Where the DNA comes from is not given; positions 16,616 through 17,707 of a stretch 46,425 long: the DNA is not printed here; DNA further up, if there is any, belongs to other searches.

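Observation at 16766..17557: Heliorhodopsin gene with all key residues, and no retinal-synthesis genes in the window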

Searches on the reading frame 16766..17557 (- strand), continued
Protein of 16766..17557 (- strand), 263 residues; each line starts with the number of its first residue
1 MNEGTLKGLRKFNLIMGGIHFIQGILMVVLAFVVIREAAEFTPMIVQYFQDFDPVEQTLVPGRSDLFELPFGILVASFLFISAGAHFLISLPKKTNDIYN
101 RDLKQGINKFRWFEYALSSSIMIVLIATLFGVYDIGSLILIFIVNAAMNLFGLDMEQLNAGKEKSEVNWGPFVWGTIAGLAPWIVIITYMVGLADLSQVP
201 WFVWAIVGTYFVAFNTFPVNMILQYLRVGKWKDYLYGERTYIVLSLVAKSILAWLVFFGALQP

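Call 24: search_solved_structures(query=window:16766-17557:-, show_alignments=5, max_evalue=1e-44)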
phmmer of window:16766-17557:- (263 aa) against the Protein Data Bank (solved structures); distinct sequences matched with E-value up to 1e-44: 5.
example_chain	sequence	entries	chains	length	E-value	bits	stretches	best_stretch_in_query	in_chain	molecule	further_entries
6is6_A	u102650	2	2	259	7.7e-54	186.2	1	7-263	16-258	heliorhodopsin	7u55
7clj_A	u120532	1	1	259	1.9e-53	184.9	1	7-263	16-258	heliorhodopsin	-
9vfc_A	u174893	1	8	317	4e-49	170.7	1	12-263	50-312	heliorhodopsin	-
9ljj_A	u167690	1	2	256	4.3e-45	157.5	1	6-263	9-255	Heliorhodopsin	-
6su3_X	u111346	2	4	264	4.9e-45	157.3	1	6-263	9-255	48C12 heliorhodopsin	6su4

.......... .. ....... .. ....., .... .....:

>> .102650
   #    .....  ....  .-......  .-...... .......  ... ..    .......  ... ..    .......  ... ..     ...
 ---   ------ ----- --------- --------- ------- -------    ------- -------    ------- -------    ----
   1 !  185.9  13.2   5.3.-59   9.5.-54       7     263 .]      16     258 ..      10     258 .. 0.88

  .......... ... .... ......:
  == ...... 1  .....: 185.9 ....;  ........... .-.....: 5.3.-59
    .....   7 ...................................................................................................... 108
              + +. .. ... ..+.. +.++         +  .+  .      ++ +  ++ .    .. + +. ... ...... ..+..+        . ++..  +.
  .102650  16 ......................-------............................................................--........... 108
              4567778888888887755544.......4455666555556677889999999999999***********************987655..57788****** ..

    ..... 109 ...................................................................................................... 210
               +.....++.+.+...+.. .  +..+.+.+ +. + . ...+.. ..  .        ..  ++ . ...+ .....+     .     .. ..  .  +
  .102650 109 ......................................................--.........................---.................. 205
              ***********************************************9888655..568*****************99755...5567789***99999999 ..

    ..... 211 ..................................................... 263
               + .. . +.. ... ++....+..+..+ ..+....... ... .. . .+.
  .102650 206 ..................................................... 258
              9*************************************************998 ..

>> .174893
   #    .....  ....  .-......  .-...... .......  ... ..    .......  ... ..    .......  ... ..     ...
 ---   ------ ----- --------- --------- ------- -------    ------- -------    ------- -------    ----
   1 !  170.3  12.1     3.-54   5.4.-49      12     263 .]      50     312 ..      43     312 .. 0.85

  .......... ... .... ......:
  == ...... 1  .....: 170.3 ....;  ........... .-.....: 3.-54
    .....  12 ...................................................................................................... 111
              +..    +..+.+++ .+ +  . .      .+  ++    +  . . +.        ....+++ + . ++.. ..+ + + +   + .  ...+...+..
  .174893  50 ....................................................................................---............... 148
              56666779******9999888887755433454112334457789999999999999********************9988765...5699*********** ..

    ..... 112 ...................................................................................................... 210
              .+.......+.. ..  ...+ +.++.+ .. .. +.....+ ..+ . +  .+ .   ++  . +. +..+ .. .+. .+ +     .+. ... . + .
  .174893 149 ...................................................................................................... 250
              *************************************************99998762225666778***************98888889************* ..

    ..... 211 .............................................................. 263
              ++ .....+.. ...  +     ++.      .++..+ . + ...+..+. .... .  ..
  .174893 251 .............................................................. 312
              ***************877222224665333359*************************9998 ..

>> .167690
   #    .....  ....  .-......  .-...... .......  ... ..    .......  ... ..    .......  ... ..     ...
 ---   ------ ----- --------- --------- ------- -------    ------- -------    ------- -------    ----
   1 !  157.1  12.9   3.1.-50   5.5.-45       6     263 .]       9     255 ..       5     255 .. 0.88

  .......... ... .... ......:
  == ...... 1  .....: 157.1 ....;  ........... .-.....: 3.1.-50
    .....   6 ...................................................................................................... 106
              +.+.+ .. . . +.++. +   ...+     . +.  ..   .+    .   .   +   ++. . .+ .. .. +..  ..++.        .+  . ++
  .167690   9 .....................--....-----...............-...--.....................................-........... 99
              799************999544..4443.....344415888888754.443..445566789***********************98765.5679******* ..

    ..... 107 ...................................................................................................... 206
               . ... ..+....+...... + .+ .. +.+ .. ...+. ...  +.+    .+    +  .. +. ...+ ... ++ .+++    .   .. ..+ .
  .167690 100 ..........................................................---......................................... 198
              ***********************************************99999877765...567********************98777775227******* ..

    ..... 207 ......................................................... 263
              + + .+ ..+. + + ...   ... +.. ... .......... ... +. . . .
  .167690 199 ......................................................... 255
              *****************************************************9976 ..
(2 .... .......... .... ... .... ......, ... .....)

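Call 25: search_protein_families(library=pfam, proteins=[L011:8448-9836:-, L003:4561-5235:+, L011:10838-11812:+, L029:6175-7011:-, L013:8860-9822:+, L026:8092-8736:+, L029:5005-5370:+, L029:5465-6058:+, L011:11857-12783:-, L006:11816-12832:+], max_evalue=0.001)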
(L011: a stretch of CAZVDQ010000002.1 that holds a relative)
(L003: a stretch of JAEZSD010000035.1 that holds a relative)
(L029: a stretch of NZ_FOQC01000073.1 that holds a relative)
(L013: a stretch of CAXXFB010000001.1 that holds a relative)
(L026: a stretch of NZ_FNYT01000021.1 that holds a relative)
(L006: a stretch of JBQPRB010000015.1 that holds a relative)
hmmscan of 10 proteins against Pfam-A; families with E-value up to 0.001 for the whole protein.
L011:8448-9836:- (462 aa): 1 family
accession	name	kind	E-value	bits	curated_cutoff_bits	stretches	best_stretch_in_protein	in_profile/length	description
PF00875.24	DNA_photolyase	-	6.9e-19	68.8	26.6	1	21-178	1-157/164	DNA photolyase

L003:4561-5235:+ (224 aa): 4 families
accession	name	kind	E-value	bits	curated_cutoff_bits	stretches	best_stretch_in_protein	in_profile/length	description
PF00005.33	ABC_tran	-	7e-33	114.6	25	1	24-171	1-137/137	ABC transporter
PF13304.12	AAA_21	-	1.4e-08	35.6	27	0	37-117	2-92/304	AAA domain, putative AbiEii toxin, Type IV TA system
PF02463.25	SMC_N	-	2.3e-08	34.2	40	1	35-215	25-211/220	RecF/RecN/SMC N terminal domain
PF13555.12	AAA_29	-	0.00061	19.9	27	0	32-51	20-39/61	P-loop containing region of AAA domain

L011:10838-11812:+ (324 aa): 1 family
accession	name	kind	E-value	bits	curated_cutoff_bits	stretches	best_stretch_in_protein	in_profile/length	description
PF14249.11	Tocopherol_cycl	-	2.7e-20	73.2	26.6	1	136-318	147-333/335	Tocopherol cyclase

L029:6175-7011:- (278 aa): 2 families
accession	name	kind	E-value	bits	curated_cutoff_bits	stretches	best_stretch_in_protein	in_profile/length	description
PF01729.25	QRPTase_C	-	1.1e-62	211.2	23.1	1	108-273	1-169/169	Quinolinate phosphoribosyl transferase, C-terminal domain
PF02749.22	QRPTase_N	-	1.8e-19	70.2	27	1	21-106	1-82/82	Quinolinate phosphoribosyl transferase, N-terminal domain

L013:8860-9822:+ (320 aa): 3 families
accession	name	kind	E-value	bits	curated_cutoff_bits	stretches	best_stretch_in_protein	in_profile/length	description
PF00106.31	adh_short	-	8.7e-31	107.4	26.6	2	38-175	1-139/195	short chain dehydrogenase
PF13561.12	adh_short_C2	-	9.4e-19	68.4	27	2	46-174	3-132/236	Enoyl-(Acyl carrier protein) reductase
PF08659.16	KR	-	5.9e-06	26.7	22.6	1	40-125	3-91/180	KR domain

L026:8092-8736:+ (214 aa): 1 family
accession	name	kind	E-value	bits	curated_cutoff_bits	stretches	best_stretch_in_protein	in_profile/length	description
PF09997.14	DUF2238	-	5.2e-44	149.9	26.4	1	44-184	1-140/140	Predicted membrane protein (DUF2238)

L029:5005-5370:+ (121 aa): 7 families
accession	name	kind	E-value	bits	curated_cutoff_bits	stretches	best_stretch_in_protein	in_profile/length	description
PF11731.14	Cdd1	-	5e-32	110.4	25.5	1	39-120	4-82/86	Pathogenicity locus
PF14520.12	HHH_5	-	5.1e-09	36.9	27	1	41-78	2-39/57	Helix-hairpin-helix domain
PF14229.12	DUF4332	-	3.6e-07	30.8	23.2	1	40-88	52-100/122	Domain of unknown function (DUF4332)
PF10391.15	DNA_pol_lambd_f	-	6.5e-07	29.5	29.8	1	41-77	1-37/51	Fingers domain of DNA polymerase lambda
PF04994.19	TfoX_C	-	6.9e-07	29.7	23.1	1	41-100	3-61/81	TfoX C-terminal domain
PF00633.29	HHH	-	4e-05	23.7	24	1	40-58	10-28/30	Helix-hairpin-helix motif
PF21999.2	IMS_HHH_1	-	0.00011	23.1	27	1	45-86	2-43/53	DNA polymerase-iota, thumb domain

L029:5465-6058:+ (197 aa): 1 family
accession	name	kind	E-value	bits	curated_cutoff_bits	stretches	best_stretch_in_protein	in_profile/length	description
PF02627.25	CMD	-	2.7e-09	37.3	23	1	31-83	15-65/84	Carboxymuconolactone decarboxylase family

L011:11857-12783:- (308 aa): 1 family
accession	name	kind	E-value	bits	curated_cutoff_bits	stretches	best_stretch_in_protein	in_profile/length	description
PF00696.33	AA_kinase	-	2.4e-26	93.4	24.9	1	6-290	2-234/234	Amino acid kinase family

L006:11816-12832:+ (338 aa): 0 families

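Call 35: find_encoding_contigs(protein=window:16766-17557:-, flank=3000, max_places=4)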
Protein window:16766-17557:- (263 aa): 10 contigs read that carry it; 4 places shown.
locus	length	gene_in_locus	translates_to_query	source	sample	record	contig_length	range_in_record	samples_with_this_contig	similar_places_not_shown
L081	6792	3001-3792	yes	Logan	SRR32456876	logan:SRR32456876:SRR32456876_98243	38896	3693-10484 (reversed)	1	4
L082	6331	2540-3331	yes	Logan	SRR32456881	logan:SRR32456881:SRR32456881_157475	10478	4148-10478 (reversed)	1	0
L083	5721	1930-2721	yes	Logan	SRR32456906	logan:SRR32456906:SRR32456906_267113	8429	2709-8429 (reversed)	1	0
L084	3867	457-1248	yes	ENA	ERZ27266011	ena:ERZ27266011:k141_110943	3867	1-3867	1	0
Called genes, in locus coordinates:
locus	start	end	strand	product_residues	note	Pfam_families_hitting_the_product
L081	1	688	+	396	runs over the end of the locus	PF03315:SDH_beta, PF03313:SDH_alpha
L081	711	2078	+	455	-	PF01938:TRAM (weak), PF02005:TRM (weak), PF05958:tRNA_U5-meth_tr, PF02475:TRM5-TYW2_MTfase (weak), PF03602:Cons_hypoth95 (weak), PF05175:MTS (weak), PF09445:Methyltransf_15 (weak), PF13847:Methyltransf_31, +1 more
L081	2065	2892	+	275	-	PF02129:Peptidase_S15 (weak), PF00561:Abhydrolase_1, PF12146:Hydrolase_4, PF12697:Abhydrolase_6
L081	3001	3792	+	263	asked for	PF18761:Heliorhodopsin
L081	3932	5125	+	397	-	PF00999:Na_H_Exchanger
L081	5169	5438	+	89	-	-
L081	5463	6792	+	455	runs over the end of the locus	PF01938:TRAM (weak), PF05958:tRNA_U5-meth_tr, PF03602:Cons_hypoth95, PF05175:MTS (weak), PF06325:PrmA (weak), PF09445:Methyltransf_15, PF13649:Methyltransf_25, PF13847:Methyltransf_31, +1 more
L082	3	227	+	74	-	?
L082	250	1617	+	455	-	PF01938:TRAM (weak), PF02005:TRM (weak), PF05958:tRNA_U5-meth_tr, PF02475:TRM5-TYW2_MTfase (weak), PF03602:Cons_hypoth95 (weak), PF05175:MTS (weak), PF09445:Methyltransf_15 (weak), PF13847:Methyltransf_31, +1 more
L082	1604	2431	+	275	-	PF02129:Peptidase_S15 (weak), PF00561:Abhydrolase_1, PF12146:Hydrolase_4, PF12697:Abhydrolase_6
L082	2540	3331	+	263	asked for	PF18761:Heliorhodopsin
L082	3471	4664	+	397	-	PF00999:Na_H_Exchanger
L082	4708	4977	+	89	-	-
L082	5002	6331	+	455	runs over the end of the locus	PF01938:TRAM (weak), PF05958:tRNA_U5-meth_tr, PF03602:Cons_hypoth95, PF05175:MTS (weak), PF06325:PrmA (weak), PF09445:Methyltransf_15, PF13649:Methyltransf_25, PF13847:Methyltransf_31, +1 more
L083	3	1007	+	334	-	?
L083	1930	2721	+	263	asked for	PF18761:Heliorhodopsin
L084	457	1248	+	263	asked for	PF18761:Heliorhodopsin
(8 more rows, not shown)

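Call 37: search_protein_families(library=ncbifam, proteins=[window:16766-17557:-, L011:10838-11812:+], max_evalue=0.001)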
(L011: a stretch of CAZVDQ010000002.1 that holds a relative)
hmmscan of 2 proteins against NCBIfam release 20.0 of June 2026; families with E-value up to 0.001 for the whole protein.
window:16766-17557:- (263 aa): 1 family
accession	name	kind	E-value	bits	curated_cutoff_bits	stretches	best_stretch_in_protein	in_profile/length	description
NF038020.1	HeR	equivalog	1.1e-89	300.2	100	1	9-261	1-244/244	heliorhodopsin HeR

L011:10838-11812:+ (324 aa): 0 families

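Call 50: predict_structure(alignment_id=A4)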
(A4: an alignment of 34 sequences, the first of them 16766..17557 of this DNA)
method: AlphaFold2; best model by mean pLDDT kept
length: 263 residues; sequences in the alignment: 34
mean_pLDDT: 87.2   pTM: 0.82
mean pLDDT of the five models: 87.2, 85.8, 84.2, 81.3, 80.0
residues with pLDDT >= 90: 96; 70-90: 156; 50-70: 11; < 50: 0
segments of 3 or more residues with pLDDT < 50: none
pLDDT, mean of each block of 10 residues (from residue 1): 78 90 89 65 89 94 92 86 89 87 89 90 89 91 93 92 88 90 86 86 86 87 91 89 88 80 64
secondary structure, 60 per line:
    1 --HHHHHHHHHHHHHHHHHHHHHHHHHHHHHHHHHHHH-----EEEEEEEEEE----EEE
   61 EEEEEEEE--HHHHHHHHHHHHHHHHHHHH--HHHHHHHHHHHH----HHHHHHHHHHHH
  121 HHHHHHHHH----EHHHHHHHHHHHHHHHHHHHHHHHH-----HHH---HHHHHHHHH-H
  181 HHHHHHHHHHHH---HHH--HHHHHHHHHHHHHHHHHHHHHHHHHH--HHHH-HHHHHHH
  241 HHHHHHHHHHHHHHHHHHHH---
elements in order: H3-38 E44-53 E58-68 H71-90 H93-104 H109-129 H135-158 H170-178 H180-192 H201-226 H229-232 H234-260

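Call 52: fold_search(model_id=the predicted structure, library=pdb)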
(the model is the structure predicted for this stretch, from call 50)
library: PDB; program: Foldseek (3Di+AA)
matches with E <= 10: 531; with E <= 0.001: 11
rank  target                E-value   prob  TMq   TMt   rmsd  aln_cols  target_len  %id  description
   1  7u55                  1.6e-17  1.00  0.82  0.87   3.1       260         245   42  Crystal structure of Thermoplasmatales archaeon heliorhodopsin at pH 4.5 (released 2022-09-07)
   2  6is6                  3.3e-17  1.00  0.85  0.89   2.5       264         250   42  Crystal structure of Thermoplasmatales archaeon heliorhodopsin (released 2019-09-25)
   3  7clj                  7.1e-17  1.00  0.84  0.88   2.9       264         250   41  Crystal structure of Thermoplasmatales archaeon heliorhodopsin E108D mutant (released 2020-09-02)
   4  6su3_A                1.6e-14  1.00  0.83  0.85   3.4       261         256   39  Crystal structure of the 48C12 heliorhodopsin in the violet form at pH 8.8 (released 2019-12-11)
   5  9ljj_A                3.5e-14  1.00  0.84  0.87   3.4       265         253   40  cryo-EM structure of a nanobody bound heliorhodopsin (released 2025-02-12)
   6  6su4_A                7.9e-14  1.00  0.82  0.85   3.3       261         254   39  Crystal structure of the 48C12 heliorhodopsin in the blue form at pH 4.3 (released 2019-12-11)
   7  6su4_X                5.1e-13  1.00  0.80  0.83   3.5       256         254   40  Crystal structure of the 48C12 heliorhodopsin in the blue form at pH 4.3 (released 2019-12-11)
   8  6uh3_B                5.8e-13  1.00  0.81  0.87   3.4       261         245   39  Crystal structure of bacterial heliorhodopsin 48C12 (released 2019-12-04)
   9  6su3_X                6.7e-13  1.00  0.80  0.82   3.5       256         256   40  Crystal structure of the 48C12 heliorhodopsin in the violet form at pH 8.8 (released 2019-12-11)
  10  6uh3_A                5.0e-12  1.00  0.82  0.87   3.4       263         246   39  Crystal structure of bacterial heliorhodopsin 48C12 (released 2019-12-04)
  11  8rso_A                9.3e-04  1.00  0.54  0.64   7.5       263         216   12  Crystal structure of marine actinobacteria clade rhodopsin (MAR) in the ground state (released 2025-04-02)
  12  5jsi_A                1.2e-03  1.00  0.53  0.63   7.5       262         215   12  Structure of membrane protein (released 2017-05-31)
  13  9wfa                  1.4e-03  1.00  0.57  0.61   6.4       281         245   12  Cryo-EM structure of psXR (released 2026-03-18)
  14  5azd_B                1.5e-03  1.00  0.54  0.56   8.0       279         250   12  Crystal structure of thermophilic rhodopsin. (released 2016-04-27)
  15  5azd_C                1.6e-03  1.00  0.54  0.56   7.6       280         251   12  Crystal structure of thermophilic rhodopsin. (released 2016-04-27)
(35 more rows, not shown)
